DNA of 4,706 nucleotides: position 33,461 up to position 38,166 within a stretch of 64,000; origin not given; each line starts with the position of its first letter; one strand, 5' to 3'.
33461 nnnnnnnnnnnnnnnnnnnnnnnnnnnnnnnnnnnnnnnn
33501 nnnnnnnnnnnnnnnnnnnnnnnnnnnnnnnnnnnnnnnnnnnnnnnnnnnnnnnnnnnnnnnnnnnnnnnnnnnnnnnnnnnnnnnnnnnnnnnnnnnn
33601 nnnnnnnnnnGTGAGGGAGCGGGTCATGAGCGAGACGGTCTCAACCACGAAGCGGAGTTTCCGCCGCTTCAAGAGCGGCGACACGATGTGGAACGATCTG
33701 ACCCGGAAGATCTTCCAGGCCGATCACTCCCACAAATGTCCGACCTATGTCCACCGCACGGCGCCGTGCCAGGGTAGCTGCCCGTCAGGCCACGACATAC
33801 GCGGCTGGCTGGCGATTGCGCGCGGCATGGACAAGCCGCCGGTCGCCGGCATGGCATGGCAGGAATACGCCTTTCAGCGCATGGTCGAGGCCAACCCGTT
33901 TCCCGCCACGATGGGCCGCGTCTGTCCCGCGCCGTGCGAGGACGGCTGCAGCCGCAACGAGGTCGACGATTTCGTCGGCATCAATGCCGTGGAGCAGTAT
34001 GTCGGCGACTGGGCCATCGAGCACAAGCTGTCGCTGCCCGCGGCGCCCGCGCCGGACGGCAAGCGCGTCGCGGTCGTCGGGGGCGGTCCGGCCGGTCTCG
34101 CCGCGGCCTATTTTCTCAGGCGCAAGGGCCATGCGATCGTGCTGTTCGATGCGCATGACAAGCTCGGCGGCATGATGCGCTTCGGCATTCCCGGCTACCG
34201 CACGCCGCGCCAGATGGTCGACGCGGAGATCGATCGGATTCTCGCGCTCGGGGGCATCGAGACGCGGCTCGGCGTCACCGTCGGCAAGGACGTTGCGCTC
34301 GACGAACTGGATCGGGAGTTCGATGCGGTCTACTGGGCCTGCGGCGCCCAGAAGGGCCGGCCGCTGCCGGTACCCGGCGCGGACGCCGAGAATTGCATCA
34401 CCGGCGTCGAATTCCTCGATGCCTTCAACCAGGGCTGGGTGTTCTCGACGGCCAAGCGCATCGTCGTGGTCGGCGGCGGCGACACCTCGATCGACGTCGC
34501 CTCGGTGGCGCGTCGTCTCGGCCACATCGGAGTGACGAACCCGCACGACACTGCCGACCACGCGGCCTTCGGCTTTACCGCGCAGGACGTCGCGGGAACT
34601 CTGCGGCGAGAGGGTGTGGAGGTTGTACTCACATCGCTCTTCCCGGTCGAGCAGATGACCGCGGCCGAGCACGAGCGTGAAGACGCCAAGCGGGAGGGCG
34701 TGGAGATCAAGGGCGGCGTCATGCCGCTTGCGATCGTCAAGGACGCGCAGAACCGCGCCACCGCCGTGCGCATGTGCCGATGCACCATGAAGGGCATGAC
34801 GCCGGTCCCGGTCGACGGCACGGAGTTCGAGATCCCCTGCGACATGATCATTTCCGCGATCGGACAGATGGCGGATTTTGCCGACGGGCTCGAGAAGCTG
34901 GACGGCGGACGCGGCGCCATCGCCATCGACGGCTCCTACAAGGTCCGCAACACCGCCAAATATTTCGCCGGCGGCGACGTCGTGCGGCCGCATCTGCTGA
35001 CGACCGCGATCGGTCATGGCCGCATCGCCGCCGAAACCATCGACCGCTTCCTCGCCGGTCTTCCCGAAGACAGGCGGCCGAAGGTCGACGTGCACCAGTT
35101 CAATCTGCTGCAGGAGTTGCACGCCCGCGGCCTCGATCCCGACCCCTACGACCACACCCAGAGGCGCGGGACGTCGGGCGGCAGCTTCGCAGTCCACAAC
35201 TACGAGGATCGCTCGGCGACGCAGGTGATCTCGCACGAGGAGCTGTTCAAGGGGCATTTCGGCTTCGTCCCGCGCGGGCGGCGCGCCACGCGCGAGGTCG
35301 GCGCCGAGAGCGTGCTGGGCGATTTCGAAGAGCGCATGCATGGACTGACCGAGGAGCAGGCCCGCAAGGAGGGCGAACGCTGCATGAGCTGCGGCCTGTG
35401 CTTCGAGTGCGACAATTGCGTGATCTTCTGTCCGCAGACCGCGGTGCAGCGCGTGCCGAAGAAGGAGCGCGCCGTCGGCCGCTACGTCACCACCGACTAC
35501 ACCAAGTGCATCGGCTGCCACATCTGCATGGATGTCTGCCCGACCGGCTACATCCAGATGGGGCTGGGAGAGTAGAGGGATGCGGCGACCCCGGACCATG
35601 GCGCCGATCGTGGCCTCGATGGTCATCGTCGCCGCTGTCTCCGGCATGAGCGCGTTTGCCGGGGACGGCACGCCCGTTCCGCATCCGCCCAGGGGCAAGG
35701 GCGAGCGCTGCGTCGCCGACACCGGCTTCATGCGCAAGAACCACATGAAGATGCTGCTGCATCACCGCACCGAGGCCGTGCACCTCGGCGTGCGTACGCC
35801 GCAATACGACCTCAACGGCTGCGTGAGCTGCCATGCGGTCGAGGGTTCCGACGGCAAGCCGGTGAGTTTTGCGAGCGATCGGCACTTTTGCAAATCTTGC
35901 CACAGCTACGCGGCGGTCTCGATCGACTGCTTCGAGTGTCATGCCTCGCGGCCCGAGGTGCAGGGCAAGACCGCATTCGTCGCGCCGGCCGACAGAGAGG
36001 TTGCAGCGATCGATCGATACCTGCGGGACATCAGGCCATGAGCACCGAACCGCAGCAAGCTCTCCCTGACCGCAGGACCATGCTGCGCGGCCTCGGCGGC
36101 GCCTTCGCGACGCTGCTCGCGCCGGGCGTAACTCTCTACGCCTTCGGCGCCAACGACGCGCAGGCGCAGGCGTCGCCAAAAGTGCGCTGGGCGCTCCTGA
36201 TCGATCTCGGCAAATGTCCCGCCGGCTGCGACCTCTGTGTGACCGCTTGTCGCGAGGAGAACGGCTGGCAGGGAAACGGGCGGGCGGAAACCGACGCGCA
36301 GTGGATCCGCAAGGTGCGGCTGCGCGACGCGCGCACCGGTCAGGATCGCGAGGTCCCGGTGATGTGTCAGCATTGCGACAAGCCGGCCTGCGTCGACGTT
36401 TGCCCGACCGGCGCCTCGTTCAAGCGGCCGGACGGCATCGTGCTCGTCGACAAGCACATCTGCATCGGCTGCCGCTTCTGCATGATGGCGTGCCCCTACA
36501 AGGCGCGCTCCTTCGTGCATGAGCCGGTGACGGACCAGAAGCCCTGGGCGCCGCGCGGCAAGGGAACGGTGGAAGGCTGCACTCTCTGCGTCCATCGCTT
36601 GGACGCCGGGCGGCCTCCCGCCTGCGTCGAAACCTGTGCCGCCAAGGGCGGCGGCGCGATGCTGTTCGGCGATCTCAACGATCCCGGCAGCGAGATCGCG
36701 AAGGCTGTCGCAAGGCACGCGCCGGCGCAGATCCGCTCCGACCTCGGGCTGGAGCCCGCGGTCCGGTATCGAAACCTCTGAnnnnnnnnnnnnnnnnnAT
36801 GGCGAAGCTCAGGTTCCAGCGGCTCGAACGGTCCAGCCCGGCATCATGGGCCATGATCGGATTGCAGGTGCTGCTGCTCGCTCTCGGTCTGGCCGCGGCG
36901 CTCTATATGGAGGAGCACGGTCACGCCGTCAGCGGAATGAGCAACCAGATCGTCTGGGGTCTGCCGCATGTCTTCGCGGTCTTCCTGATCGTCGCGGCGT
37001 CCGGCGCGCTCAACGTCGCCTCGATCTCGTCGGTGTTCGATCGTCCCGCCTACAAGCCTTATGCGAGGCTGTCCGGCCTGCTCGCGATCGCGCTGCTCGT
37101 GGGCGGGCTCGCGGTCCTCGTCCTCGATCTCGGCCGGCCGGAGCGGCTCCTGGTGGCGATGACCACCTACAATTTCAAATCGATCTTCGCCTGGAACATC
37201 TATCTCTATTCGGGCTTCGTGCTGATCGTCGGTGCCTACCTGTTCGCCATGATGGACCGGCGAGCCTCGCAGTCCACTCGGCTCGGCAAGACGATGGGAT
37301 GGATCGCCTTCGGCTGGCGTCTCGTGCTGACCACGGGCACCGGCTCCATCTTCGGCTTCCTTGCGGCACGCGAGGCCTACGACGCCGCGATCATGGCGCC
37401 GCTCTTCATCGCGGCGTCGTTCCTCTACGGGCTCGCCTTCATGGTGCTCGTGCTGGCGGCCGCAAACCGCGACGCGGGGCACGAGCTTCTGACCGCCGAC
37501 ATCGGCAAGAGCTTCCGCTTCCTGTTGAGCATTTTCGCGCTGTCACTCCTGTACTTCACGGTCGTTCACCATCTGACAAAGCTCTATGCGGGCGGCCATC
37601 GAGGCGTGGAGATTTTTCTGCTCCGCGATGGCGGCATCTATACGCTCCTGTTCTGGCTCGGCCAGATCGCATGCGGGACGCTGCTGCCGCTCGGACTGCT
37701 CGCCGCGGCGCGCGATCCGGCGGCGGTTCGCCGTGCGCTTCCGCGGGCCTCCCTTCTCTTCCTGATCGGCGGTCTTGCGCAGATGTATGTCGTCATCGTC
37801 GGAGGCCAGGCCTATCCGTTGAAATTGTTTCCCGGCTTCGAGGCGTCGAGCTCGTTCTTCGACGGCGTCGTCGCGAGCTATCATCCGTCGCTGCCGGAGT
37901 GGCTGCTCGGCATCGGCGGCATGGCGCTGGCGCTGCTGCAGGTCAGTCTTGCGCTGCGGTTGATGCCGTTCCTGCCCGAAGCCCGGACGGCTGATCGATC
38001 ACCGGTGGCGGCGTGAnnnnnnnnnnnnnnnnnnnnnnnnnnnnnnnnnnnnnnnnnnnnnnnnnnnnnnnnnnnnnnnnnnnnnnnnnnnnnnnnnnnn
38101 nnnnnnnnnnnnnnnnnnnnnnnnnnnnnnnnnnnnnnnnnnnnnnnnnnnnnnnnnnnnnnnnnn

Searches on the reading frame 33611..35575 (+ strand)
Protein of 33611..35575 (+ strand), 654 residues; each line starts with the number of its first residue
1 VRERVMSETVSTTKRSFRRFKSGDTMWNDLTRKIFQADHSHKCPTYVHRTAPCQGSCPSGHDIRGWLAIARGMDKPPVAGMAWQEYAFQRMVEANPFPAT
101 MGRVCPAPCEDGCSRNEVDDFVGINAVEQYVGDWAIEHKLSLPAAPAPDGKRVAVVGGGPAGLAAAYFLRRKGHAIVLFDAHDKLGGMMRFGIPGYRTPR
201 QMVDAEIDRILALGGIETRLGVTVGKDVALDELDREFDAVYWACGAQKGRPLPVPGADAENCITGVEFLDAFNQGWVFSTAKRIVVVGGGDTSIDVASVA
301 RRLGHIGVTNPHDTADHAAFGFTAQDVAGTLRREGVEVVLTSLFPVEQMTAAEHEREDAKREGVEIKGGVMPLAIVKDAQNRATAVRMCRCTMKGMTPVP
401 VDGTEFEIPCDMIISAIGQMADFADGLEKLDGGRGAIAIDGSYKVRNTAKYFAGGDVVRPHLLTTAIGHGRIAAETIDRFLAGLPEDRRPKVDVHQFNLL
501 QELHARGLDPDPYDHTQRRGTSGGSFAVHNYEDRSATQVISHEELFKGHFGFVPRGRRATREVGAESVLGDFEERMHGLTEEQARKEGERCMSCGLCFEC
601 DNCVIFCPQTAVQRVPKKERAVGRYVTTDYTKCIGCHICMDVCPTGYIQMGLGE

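Call 35: search_protein_families(library=pfam, proteins=[window:33611-35575:+])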
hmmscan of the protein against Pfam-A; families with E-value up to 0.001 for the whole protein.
window:33611-35575:+ (654 aa): 18 families
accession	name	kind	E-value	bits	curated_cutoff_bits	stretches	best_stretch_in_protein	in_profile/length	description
PF07992.20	Pyr_redox_2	-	1.1e-26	94.4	26.1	1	152-470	2-291/291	Pyridine nucleotide-disulphide oxidoreductase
PF14691.11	Fer4_20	-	1.7e-13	50.8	25.8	1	49-139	28-112/113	Dihydroprymidine dehydrogenase domain II, 4Fe-4S cluster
PF13450.12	NAD_binding_8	-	6.5e-11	42.8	21.9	1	155-190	1-36/68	NAD(P)-binding Rossmann-like domain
PF00070.33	Pyr_redox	-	3.2e-10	40.8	22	0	152-186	1-35/82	Pyridine nucleotide-disulphide oxidoreductase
PF14697.11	Fer4_21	-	4.7e-09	36.7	35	1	597-650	8-59/59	4Fe-4S dicluster domain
PF12838.12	Fer4_7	-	2.7e-08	34.6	27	1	597-646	2-51/52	4Fe-4S dicluster domain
PF12831.13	FAD_oxidored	-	2.5e-07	30.8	27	1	153-190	2-39/416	FAD dependent oxidoreductase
PF01266.30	DAO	-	1.2e-06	28.8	27.9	1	152-187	1-37/353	FAD dependent oxidoreductase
PF13187.11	Fer4_9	-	3.3e-06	27.4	27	1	597-647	2-51/52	4Fe-4S dicluster domain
PF00037.32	Fer4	-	4.7e-06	26.6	21.1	1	627-646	2-21/24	4Fe-4S binding domain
PF13738.12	Pyr_redox_3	-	2.7e-05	24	30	0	155-180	2-28/305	Pyridine nucleotide-disulphide oxidoreductase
PF01494.25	FAD_binding_3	-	3e-05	23.9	22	1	153-205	4-56/349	FAD binding domain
PF00890.30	FAD_binding_2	-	3.1e-05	23.8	20.4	1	153-192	2-41/414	FAD binding domain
PF13237.11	Fer4_10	-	6.7e-05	23.2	25.5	0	596-644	8-53/53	4Fe-4S dicluster domain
PF03486.20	HI0933_like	-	0.00012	22.1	50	1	152-187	2-37/244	HI0933-like protein Rossmann domain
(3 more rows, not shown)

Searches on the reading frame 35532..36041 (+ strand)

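Call 53: search_protein_families(library=ncbifam, proteins=[window:35532-36041:+], max_evalue=1e-10)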
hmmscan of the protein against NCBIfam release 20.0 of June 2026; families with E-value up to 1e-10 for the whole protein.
window:35532-36041:+ (169 aa): 1 family
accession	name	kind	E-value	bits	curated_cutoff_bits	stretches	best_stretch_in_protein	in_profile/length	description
NF038038.1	cytoc_DsrJ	equivalog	5.6e-14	52.5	100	1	27-137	8-121/121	sulfate reduction electron transfer complex DsrMKJOP subunit DsrJ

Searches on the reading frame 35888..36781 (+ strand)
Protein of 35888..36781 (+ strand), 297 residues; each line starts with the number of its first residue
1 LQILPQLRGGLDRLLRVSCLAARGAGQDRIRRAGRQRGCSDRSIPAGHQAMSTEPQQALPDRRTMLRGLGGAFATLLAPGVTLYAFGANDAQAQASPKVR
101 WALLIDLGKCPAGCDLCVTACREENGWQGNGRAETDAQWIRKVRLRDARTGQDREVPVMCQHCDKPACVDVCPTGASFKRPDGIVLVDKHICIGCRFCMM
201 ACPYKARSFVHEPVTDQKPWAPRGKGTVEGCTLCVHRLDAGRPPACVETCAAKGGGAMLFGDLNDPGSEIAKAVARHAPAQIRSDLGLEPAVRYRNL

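Call 53: search_protein_families(library=ncbifam, proteins=[window:35888-36781:+], max_evalue=1e-10)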
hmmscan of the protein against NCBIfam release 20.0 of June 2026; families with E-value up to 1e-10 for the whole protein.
window:35888-36781:+ (297 aa): 15 families
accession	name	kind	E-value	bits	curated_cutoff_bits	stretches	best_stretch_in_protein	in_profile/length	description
NF045797.1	DsrO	equivalog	1.5e-90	302.8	200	1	61-295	4-234/235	sulfate reduction electron transfer complex DsrMKJOP subunit DsrO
NF011569.0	PRK14993.1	equivalog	3.5e-43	147.8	416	1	89-292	32-219/244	tetrathionate reductase subunit TtrB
NF041715.1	arsenate_red_ArrB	equivalog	3.5e-38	131.4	450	2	100-211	2-108/233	arsenate respiratory reductase iron-sulfur subunit ArrB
TIGR03149.1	cyt_nit_nrfC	equivalog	5.6e-36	124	377.6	1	62-291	4-212/225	cytochrome c nitrite reductase Fe-S protein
NF041782.1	mnquin_red_QrcC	equivalog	1.1e-28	100.6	400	1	101-247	1-164/239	menaquinone reductase iron-sulfur cluster-binding subunit QrcC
NF008134.0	PRK10882.1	equivalog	1.2e-25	90.3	263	1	61-277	3-222/329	hydrogenase 2 operon protein HybA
TIGR02951.1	DMSO_dmsB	equivalog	1.6e-25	90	214.1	1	104-263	5-153/161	DMSO/selenate family reductase complex B subunit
NF045715.1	sulf_resp_HmcB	equivalog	5.7e-25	88.1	420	1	62-265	2-200/307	sulfate respiration complex iron-sulfur protein HmcB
TIGR03478.1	DMSO_red_II_bet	subfamily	1.2e-23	83.6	480.7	1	156-294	127-252/321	DMSO reductase family type II enzyme, iron-sulfur subunit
NF042979.1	EthbenzDh_ebdB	equivalog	2e-23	82.9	740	1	158-294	151-274/354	ethylbenzene dehydrogenase subunit beta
NF038355.1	FDH3_beta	equivalog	4.8e-23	82.1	240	1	103-235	5-122/180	formate dehydrogenase FDH3 subunit beta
TIGR01660.1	narH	equivalog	2.9e-19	68.9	524.05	1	156-253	179-265/492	nitrate reductase subunit beta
NF009408.0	PRK12769.1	equivalog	3.3e-17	61.8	1003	1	112-253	13-140/659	formate-dependent uric acid utilization protein AegA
NF007658.0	PRK10330.1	equivalog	7.3e-17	61.4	260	1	104-253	6-150/181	electron transport protein HydN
TIGR01582.1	FDH-beta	equivalog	6.2e-16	58.3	334.7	1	94-266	15-185/283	formate dehydrogenase subunit beta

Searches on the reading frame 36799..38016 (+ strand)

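Call 53: search_protein_families(library=ncbifam, proteins=[window:36799-38016:+], max_evalue=1e-10)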
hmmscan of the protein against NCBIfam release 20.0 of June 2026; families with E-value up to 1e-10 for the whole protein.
window:36799-38016:+ (405 aa): 1 family
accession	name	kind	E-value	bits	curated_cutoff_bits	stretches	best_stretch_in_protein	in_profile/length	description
NF045798.1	DsrP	equivalog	2.6e-19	69.9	350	1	10-264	6-256/346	sulfate reduction electron transfer complex DsrMKJOP subunit DsrP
